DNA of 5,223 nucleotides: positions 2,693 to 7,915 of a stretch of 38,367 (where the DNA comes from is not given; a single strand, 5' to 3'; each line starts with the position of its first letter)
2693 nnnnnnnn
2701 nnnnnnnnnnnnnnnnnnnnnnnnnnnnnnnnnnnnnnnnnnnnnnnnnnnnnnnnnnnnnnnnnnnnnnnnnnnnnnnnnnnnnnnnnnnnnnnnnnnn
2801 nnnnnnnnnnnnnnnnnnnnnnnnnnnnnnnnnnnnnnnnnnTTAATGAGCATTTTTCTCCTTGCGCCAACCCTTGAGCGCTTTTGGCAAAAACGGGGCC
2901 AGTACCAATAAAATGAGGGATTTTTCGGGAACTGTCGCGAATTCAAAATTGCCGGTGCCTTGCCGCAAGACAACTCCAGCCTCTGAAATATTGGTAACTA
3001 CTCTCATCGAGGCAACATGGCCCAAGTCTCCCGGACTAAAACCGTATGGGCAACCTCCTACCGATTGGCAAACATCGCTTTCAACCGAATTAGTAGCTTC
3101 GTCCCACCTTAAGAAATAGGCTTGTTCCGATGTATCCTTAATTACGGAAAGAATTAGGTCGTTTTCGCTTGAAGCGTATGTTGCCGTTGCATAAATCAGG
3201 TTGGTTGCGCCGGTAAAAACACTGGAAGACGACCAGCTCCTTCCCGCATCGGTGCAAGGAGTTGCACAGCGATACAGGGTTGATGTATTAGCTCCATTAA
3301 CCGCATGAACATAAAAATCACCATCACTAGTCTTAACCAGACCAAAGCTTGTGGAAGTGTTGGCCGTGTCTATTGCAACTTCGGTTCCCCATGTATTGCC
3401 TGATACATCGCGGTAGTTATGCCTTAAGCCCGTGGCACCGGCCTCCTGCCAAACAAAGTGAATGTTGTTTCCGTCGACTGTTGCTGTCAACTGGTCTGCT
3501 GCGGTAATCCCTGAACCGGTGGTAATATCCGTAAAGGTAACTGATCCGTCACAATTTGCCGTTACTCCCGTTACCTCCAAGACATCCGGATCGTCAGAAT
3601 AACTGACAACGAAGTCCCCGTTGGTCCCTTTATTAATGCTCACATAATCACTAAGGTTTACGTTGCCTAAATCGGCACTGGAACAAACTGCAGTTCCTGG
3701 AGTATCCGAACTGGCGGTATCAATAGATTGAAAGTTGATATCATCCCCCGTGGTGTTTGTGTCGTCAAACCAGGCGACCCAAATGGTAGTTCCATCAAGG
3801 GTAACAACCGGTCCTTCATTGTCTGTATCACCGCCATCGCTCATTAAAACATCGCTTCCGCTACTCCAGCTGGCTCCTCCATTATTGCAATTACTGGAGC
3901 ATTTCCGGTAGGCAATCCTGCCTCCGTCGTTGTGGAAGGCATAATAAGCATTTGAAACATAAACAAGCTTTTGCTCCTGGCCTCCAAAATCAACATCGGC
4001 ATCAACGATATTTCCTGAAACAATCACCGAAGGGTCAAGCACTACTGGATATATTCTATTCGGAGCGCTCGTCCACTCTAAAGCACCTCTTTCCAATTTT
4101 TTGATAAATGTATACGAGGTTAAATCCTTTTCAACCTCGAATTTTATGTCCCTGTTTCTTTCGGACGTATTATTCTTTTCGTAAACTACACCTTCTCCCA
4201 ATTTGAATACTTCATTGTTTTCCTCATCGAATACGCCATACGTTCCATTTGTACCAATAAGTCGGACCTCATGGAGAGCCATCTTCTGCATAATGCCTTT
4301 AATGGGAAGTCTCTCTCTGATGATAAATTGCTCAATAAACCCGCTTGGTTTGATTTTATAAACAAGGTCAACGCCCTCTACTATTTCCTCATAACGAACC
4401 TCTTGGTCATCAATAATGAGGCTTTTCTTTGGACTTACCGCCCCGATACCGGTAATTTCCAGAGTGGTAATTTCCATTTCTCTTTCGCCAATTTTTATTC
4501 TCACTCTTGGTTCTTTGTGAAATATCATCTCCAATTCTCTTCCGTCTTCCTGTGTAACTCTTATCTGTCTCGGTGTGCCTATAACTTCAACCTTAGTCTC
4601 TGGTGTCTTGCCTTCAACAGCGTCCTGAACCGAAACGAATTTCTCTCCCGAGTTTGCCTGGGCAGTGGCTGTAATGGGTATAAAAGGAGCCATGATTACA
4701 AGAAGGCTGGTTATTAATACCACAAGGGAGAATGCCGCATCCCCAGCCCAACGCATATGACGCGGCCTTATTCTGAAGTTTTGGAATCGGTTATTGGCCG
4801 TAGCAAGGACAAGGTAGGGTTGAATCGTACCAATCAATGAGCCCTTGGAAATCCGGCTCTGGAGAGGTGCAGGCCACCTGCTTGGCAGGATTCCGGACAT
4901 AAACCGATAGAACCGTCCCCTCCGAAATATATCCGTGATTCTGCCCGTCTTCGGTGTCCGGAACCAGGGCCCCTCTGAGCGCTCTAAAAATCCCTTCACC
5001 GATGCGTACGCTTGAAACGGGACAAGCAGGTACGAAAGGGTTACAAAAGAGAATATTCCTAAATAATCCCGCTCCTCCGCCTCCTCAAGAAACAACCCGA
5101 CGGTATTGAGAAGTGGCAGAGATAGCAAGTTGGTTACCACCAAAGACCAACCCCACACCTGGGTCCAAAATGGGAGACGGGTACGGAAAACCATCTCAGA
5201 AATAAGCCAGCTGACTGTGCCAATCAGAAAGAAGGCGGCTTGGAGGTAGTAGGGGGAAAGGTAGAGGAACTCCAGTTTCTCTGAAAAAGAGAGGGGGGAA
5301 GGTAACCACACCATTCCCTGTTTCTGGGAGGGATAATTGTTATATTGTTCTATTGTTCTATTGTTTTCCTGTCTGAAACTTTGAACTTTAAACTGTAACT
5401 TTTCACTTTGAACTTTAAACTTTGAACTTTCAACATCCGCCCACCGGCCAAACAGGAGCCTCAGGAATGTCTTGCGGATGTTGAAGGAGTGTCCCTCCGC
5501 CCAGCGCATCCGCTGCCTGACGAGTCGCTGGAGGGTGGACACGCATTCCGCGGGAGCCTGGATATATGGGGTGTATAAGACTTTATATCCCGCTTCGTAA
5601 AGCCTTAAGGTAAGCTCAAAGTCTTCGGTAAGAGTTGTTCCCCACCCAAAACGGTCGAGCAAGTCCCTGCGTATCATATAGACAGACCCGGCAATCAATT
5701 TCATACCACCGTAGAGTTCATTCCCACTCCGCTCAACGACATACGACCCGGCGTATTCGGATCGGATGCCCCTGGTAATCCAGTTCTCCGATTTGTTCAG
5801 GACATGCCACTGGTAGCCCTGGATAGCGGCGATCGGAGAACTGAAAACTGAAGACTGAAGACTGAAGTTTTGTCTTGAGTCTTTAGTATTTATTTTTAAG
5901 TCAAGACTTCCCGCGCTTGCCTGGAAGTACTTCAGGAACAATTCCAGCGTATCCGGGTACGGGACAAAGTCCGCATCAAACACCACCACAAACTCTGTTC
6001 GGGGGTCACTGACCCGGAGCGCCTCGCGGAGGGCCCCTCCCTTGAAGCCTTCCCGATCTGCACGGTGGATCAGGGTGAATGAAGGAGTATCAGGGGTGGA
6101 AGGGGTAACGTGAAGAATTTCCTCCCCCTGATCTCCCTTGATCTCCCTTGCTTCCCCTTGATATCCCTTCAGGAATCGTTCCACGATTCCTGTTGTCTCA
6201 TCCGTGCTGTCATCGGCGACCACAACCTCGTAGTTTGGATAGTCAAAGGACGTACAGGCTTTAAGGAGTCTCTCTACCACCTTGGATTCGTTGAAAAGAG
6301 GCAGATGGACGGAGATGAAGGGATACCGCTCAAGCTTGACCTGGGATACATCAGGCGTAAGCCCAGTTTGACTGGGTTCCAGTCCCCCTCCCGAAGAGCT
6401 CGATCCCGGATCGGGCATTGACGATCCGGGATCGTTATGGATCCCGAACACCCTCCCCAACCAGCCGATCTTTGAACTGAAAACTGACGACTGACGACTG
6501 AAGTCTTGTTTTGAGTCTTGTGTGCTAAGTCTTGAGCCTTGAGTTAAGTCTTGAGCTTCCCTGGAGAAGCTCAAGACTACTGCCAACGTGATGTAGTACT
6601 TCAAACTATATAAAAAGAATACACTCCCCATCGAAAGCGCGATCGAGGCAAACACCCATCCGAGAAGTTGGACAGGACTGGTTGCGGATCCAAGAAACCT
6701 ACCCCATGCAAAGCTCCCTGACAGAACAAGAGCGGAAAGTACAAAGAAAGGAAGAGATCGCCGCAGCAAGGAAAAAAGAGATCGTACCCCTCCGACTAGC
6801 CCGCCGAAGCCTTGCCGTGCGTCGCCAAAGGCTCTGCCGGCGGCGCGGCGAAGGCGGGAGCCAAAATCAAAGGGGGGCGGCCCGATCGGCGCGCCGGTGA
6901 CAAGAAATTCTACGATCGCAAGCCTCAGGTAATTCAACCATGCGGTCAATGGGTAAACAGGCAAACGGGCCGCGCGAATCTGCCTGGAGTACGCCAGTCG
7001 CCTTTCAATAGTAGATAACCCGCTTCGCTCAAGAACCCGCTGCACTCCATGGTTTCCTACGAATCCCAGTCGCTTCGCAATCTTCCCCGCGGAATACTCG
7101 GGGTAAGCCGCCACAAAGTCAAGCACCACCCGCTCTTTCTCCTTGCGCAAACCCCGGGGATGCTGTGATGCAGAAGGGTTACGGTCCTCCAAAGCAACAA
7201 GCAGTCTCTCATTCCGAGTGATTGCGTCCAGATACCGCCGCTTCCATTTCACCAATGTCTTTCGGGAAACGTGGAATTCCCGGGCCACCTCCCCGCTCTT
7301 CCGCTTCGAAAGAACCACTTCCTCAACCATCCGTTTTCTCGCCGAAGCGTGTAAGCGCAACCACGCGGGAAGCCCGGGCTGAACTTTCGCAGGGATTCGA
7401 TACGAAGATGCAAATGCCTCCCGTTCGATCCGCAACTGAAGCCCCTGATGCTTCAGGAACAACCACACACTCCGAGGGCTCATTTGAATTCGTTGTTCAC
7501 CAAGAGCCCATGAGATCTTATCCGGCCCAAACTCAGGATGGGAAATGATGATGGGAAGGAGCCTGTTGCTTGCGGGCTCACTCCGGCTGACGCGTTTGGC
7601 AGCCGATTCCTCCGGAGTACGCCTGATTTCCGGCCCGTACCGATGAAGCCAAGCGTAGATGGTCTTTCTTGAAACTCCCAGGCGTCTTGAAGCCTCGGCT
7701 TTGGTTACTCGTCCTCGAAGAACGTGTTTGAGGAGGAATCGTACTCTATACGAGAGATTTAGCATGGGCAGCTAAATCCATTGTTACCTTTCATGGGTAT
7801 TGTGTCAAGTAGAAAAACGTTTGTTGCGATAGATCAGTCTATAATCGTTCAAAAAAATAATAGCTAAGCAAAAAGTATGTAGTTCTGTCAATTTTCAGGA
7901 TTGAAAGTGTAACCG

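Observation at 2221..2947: Exosortase-like gene overlapping the stop of a giant GT2-fusion protein that ends in a PEP-CTERM-like [VI]PE[KR] tail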

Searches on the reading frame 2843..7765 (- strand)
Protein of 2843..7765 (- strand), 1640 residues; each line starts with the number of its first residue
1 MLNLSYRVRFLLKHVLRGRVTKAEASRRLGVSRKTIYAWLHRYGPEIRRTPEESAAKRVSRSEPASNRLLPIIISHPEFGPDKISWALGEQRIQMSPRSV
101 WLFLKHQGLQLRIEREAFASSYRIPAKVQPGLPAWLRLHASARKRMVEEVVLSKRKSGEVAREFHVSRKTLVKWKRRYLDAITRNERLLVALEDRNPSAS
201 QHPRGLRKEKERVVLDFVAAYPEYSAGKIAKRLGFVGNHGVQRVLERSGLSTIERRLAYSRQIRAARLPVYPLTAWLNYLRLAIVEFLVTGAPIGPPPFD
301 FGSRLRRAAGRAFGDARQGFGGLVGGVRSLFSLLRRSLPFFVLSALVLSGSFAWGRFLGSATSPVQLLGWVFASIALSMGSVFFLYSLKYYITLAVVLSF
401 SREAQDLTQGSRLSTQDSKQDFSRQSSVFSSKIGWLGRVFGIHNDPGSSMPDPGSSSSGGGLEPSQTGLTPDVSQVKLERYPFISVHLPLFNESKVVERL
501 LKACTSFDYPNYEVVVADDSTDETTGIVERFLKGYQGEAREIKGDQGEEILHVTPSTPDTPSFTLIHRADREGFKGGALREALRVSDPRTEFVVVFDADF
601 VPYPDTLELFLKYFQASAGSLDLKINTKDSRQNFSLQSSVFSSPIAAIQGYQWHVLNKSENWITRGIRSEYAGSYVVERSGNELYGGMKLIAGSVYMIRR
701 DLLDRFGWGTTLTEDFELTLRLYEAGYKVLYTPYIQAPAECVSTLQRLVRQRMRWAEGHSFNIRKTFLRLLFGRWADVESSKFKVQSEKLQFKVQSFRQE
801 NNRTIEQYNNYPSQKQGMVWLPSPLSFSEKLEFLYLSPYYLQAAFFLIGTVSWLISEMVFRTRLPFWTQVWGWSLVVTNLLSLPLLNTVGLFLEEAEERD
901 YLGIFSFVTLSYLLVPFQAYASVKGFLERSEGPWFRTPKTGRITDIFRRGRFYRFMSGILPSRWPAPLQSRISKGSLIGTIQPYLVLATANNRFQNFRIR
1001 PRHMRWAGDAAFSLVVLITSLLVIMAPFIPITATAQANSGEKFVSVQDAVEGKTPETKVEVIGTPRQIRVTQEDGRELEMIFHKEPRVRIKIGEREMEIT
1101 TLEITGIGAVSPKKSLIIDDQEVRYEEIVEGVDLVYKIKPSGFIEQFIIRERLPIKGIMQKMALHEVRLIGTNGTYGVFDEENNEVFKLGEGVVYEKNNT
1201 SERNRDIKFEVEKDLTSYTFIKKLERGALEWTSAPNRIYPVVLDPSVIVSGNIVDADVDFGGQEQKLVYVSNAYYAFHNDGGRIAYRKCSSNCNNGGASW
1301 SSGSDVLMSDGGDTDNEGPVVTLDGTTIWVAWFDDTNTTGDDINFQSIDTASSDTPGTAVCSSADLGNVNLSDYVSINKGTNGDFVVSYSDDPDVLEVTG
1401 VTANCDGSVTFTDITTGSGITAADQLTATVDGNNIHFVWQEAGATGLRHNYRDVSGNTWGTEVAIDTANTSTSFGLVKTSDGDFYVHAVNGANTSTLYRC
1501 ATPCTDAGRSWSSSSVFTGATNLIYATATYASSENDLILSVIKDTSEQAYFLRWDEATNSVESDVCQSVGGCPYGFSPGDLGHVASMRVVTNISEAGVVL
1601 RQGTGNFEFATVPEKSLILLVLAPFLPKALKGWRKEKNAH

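Call 5: search_protein_families(library=ncbifam, proteins=[window:2843-7765:-], max_evalue=1)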
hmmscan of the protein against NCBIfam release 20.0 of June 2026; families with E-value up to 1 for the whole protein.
window:2843-7765:- (1640 aa): 28 families (the best 25 are shown)
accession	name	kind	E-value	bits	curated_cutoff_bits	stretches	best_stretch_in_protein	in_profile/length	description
NF033577.2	transpos_IS481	equivalog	4.9e-20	72.2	224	2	143-256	2-113/284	IS481 family transposase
TIGR03937.1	PgaC_IcaA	equivalog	2.6e-18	66.2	422.3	2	680-766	189-277/407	poly-beta-1,6-N-acetyl-D-glucosamine synthase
TIGR03030.1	CelA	equivalog_domain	9.8e-18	63.5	699.1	2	676-758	293-376/714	UDP-forming cellulose synthase catalytic subunit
NF033545.0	transpos_IS630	equivalog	2.6e-10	40.3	100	2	19-115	12-116/299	IS630 family transposase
NF008558.0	PRK11498.1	equivalog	7.5e-10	37.4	992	2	678-759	419-501/872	UDP-forming cellulose synthase catalytic subunit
NF033516.0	transpos_IS3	equivalog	2.9e-09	36.7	160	2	14-134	95-204/369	IS3 family transposase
NF053846.1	glyco_with_XrtP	equivalog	2.7e-08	32.9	520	1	707-759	246-298/440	XrtP-associated glycosyltransferase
TIGR04242.1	nodulat_NodC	equivalog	9.7e-08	31.4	550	1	642-768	158-290/395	chitooligosaccharide synthase NodC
TIGR03965.1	mycofact_glyco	equivalog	5.1e-06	25.6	280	2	697-758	235-299/467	mycofactocin biosynthesis glycosyltransferase MftF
NF047595.1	IS66_ISRel24_TnpA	equivalog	3.7e-05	24.3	74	2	141-193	8-63/113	IS66-like element accessory protein TnpA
NF041865.1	EpsU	equivalog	6.8e-05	22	700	1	567-767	97-272/394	exopolysaccharide biosynthesis GT2 family glycosyltransferase EpsU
NF047683.1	TeichurnBiosyTuaG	equivalog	0.0016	18.1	400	1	480-531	4-56/252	teichuronic acid biosynthesis protein TuaG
NF041875.1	EPS_EpsD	equivalog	0.0021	17.5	370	0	484-529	1-49/325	exopolysaccharide biosynthesis glycosyltransferase EpsD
TIGR04283.1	glyco_like_mftF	equivalog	0.0023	17.5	182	1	484-530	1-48/221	TIGR04283 family arsenosugar biosynthesis glycosyltransferase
NF050050.1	ProtGlycPglI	equivalog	0.004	16.6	500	1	482-533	2-54/306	GalNAc(5)-diNAcBac-PP-undecaprenol beta-1,3-glucosyltransferase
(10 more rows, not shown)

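Call 6: search_protein_families(library=pfam, proteins=[window:2843-7765:-], max_evalue=1)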
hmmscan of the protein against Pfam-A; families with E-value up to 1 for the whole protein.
window:2843-7765:- (1640 aa): 27 families (the best 25 are shown)
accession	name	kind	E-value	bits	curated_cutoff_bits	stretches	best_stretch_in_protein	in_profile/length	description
PF13641.12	Glyco_tranf_2_3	-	7.3e-17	62.6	27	1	484-757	3-229/230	Glycosyltransferase like family 2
PF13632.12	Glyco_trans_2_3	-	1.5e-15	58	27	1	645-841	28-153/198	Glycosyl transferase family group 2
PF00535.33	Glycos_transf_2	-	1.7e-14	54.6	23.3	1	485-617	1-107/168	Glycosyl transferase family 2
PF13518.12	HTH_28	-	1.4e-10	41.5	25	2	12-43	6-36/52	Helix-turn-helix domain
PF13384.12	HTH_23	-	6.1e-10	39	24.6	2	12-43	11-41/50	Homeodomain-like domain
PF01527.26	HTH_Tnp_1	-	2.6e-08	34.4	24.1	2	143-196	12-67/75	Transposase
PF13565.12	HTH_32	-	1.4e-06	29.2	33.7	2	170-244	1-72/73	Homeodomain-like domain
PF13551.12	HTH_29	-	2.6e-06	27.9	28.1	1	12-43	5-36/64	Winged helix-turn helix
PF13506.12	Glyco_transf_21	-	6.3e-05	23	21.7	1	686-756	97-173/174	Glycosyl transferase family 21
PF00376.29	MerR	-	0.00011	22.4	28.2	2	157-179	2-24/38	MerR family regulatory protein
PF06056.18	Terminase_5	-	0.00033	21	20.3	1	22-44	16-38/58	Putative ATPase subunit of terminase (gpP-like)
PF13411.12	MerR_1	-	0.00085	19.8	21.6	1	157-186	3-32/69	MerR HTH family regulatory protein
PF12728.13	HTH_17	-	0.0012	19.5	27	1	21-42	3-24/51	Helix-turn-helix domain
PF13022.12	HTH_Tnp_1_2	-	0.0022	18.5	27.9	0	153-176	25-48/122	Helix-turn-helix of insertion element transposase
PF04218.19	CENP-B_N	-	0.0039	17.3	21.2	0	158-175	26-43/53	CENP-B N-terminal DNA-binding domain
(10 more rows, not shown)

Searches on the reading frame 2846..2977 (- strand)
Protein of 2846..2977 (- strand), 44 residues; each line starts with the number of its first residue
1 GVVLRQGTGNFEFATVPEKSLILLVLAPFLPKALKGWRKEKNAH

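Call 8: search_protein_families(library=ncbifam, proteins=[window:2846-2977:-], max_evalue=10)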
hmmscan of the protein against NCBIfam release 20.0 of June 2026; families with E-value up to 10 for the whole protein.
seq(44 aa): 0 families

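Call 9: search_protein_families(library=pfam, proteins=[window:2846-2977:-], max_evalue=10)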
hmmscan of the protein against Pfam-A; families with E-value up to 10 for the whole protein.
seq(44 aa): 0 families

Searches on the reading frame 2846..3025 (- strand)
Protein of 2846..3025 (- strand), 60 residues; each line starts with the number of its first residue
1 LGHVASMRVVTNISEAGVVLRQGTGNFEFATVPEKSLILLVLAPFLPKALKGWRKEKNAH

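Call 35: search_protein_families(library=ncbifam, alignment_id=A2, max_evalue=10)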
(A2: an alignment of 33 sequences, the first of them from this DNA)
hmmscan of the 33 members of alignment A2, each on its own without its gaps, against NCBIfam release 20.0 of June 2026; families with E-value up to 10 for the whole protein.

A. member 1, seq(60 aa): 1 family
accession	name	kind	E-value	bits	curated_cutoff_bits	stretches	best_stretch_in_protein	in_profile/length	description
NF033554.9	floc_PepA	equivalog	0.07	12.9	80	1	13-39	218-245/261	flocculation-associated PEP-CTERM protein PepA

B. families by the number of members that match (of 33 scanned): 5 families
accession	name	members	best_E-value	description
TIGR02595.1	PEP_CTERM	2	0.035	PEP-CTERM sorting domain-containing protein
TIGR04564.1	Synergist_CTERM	2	0.066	Synerg-CTERM sorting domain-containing protein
NF041518.1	choice_anch_Q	1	0.034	choice-of-anchor Q domain-containing protein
NF033554.9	floc_PepA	1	0.07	flocculation-associated PEP-CTERM protein PepA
TIGR03901.2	MYXO-CTERM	1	0.087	MYXO-CTERM sorting domain-containing protein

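Call 51: find_homologous_proteins(query=A2, max_evalue=10)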
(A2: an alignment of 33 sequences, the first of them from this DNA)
Query A2 (33 sequences) (60 aa, profile of the alignment): 7 proteins with E <= 10 among 238 candidates.
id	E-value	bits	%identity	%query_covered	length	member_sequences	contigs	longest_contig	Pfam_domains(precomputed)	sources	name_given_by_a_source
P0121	6.1e-8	50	-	-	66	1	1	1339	-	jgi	jgi:hypothetical protein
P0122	1.1e-7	49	-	-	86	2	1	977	-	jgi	jgi:hypothetical protein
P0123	6.7e-6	43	-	-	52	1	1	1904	-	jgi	-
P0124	1.2e-5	42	-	-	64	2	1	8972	-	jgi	jgi:hypothetical protein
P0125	6.2e-5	40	-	-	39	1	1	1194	-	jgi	jgi:hypothetical protein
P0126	7.6e-5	40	-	-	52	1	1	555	-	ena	-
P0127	5.5e-4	37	-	-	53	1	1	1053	-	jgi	jgi:hypothetical protein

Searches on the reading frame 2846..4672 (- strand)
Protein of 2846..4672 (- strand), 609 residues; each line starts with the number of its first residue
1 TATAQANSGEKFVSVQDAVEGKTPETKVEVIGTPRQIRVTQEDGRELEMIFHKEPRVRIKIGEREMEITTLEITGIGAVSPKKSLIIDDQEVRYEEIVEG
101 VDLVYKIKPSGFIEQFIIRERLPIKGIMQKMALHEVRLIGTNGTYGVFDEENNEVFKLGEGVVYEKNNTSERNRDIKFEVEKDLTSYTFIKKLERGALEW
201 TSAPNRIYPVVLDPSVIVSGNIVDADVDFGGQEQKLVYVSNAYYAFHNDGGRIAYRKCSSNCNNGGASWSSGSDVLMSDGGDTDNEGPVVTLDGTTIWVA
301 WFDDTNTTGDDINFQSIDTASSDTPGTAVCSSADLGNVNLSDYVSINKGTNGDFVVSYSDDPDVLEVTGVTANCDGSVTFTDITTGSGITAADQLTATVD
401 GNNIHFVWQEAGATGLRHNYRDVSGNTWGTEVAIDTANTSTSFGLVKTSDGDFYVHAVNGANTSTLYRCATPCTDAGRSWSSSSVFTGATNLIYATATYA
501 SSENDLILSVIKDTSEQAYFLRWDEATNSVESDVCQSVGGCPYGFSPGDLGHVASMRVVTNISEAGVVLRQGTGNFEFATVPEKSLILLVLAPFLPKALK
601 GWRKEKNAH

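Call 40: search_protein_families(library=pfam, proteins=[window:2846-4645:-], max_evalue=0.01)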
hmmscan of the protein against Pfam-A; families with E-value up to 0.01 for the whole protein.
window:2846-4645:- (600 aa): 0 families

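Call 72: find_homologous_proteins(query=window:2846-4672:-, max_evalue=0.001)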
Query window:2846-4672:- (609 aa): 1 proteins with E <= 0.001 among 8000 candidates.
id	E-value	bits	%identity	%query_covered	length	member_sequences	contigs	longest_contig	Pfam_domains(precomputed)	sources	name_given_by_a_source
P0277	3.9e-92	328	34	93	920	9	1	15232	PF13632.13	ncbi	ncbi:MAG: Glycosyl transferase family 2, partial [Candidatus Levybacteria bacterium GW2011_GWA1_39_1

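Call 83: predict_structure(alignment_id=A5)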
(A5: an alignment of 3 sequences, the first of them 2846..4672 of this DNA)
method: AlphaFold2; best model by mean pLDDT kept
length: 609 residues; sequences in the alignment: 3
mean_pLDDT: 39.1   pTM: 0.33
mean pLDDT of the five models: 39.1, 37.8, 34.9, 32.3, 29.2
residues with pLDDT >= 90: 0; 70-90: 1; 50-70: 143; < 50: 465
segments of 3 or more residues with pLDDT < 50: 1-45, 49-57, 63-66, 68-94, 96-233, 250-254, 260-294, 302-314, 319-394, 423-427, 448-451, 474-479, 487-507, 511-517, 537-540, 544-587
pLDDT, mean of each block of 10 residues (from residue 1): 23 22 29 39 45 45 45 30 39 42 37 33 24 23 32 32 23 23 22 21 22 26 39 50 55 49 36 31 38 50 40 48 33 28 31 33 28 25 34 47 58 60 52 57 51 57 55 47 48 42 42 48 54 51 49 29 29 25 38 61 56
secondary structure, 60 per line:
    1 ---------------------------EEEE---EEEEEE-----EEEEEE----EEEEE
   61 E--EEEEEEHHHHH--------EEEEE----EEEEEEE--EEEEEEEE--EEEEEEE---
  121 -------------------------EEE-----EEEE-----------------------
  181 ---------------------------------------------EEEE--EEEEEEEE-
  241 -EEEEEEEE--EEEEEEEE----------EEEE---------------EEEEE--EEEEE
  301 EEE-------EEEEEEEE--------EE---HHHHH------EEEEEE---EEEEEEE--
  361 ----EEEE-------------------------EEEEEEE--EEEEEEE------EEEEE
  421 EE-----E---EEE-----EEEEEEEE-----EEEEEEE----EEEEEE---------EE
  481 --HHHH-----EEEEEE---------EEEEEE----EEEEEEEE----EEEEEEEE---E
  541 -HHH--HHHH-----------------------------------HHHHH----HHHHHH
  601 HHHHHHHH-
elements in order (helices of 4 or more, strands of 3 or more residues): E28-31 E35-40 E46-51 E56-61 E64-69 H70-74 E83-87 E92-98 E101-108 E111-117 E146-148 E154-157 E226-229 E232-239 E242-249 E252-259 E270-273 E289-293 E296-303 E311-318 H332-336 E343-348 E352-358 E365-368 E394-400 E403-409 E416-422 E432-434 E440-447 E453-459 E464-469 H483-486 E492-497 E507-512 E517-524 E529-536 H547-550 H586-590 H595-608
